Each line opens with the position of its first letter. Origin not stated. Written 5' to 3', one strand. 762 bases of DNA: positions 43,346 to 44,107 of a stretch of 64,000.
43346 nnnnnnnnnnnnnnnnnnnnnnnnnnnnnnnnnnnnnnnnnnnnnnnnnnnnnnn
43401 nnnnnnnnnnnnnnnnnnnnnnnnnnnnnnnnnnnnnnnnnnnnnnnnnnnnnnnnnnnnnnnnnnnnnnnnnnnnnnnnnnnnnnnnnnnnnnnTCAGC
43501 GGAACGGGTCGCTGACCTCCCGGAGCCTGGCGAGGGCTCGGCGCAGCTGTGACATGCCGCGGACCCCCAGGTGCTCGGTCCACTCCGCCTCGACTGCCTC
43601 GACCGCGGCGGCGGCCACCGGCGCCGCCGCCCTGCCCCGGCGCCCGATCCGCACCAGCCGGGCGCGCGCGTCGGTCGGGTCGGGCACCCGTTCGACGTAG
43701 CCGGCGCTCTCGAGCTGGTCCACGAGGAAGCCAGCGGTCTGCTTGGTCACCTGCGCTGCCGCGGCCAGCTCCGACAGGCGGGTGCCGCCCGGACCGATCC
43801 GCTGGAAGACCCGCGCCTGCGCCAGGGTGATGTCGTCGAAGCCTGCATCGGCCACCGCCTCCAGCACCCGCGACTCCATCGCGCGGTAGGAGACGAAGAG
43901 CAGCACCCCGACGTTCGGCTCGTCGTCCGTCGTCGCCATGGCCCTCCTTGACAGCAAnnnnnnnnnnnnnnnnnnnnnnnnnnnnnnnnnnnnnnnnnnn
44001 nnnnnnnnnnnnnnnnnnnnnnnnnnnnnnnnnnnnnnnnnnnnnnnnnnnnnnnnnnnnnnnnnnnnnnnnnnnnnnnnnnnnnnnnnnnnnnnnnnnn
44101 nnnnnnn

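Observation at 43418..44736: Two copies of a ~60-bp perfect-stem palindromic element bracket the marR / DinB-superfamily gene pair.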

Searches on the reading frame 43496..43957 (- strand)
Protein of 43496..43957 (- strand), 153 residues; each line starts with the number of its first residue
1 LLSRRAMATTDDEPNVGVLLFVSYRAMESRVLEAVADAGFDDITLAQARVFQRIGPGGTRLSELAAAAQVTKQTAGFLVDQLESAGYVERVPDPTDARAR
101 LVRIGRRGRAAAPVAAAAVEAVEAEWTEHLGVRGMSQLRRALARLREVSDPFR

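Call 6: search_protein_families(library=pfam, proteins=[window:43496-43957:-])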
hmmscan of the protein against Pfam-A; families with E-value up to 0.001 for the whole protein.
window:43496-43957:- (153 aa): 2 families
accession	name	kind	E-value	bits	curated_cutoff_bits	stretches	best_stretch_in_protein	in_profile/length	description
PF12802.13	MarR_2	-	5.7e-11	42.9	27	1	42-99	2-61/61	MarR family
PF01047.28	MarR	-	2.7e-08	34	24.6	1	57-98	16-57/59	MarR family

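Call 8: search_protein_families(library=pfam, proteins=[window:43496-43942:-], max_evalue=0.01)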
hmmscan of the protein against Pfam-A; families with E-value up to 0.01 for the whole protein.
window:43496-43942:- (148 aa): 4 families
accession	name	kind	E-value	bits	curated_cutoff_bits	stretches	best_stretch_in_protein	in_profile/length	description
PF12802.13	MarR_2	-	5.2e-11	43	27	1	37-94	2-61/61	MarR family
PF01047.28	MarR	-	2.6e-08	34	24.6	1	52-93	16-57/59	MarR family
PF12840.13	HTH_20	-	0.001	19.4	27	1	43-84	7-49/51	Helix-turn-helix domain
PF09339.16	HTH_IclR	-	0.0038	17.4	22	1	50-87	15-52/52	IclR helix-turn-helix domain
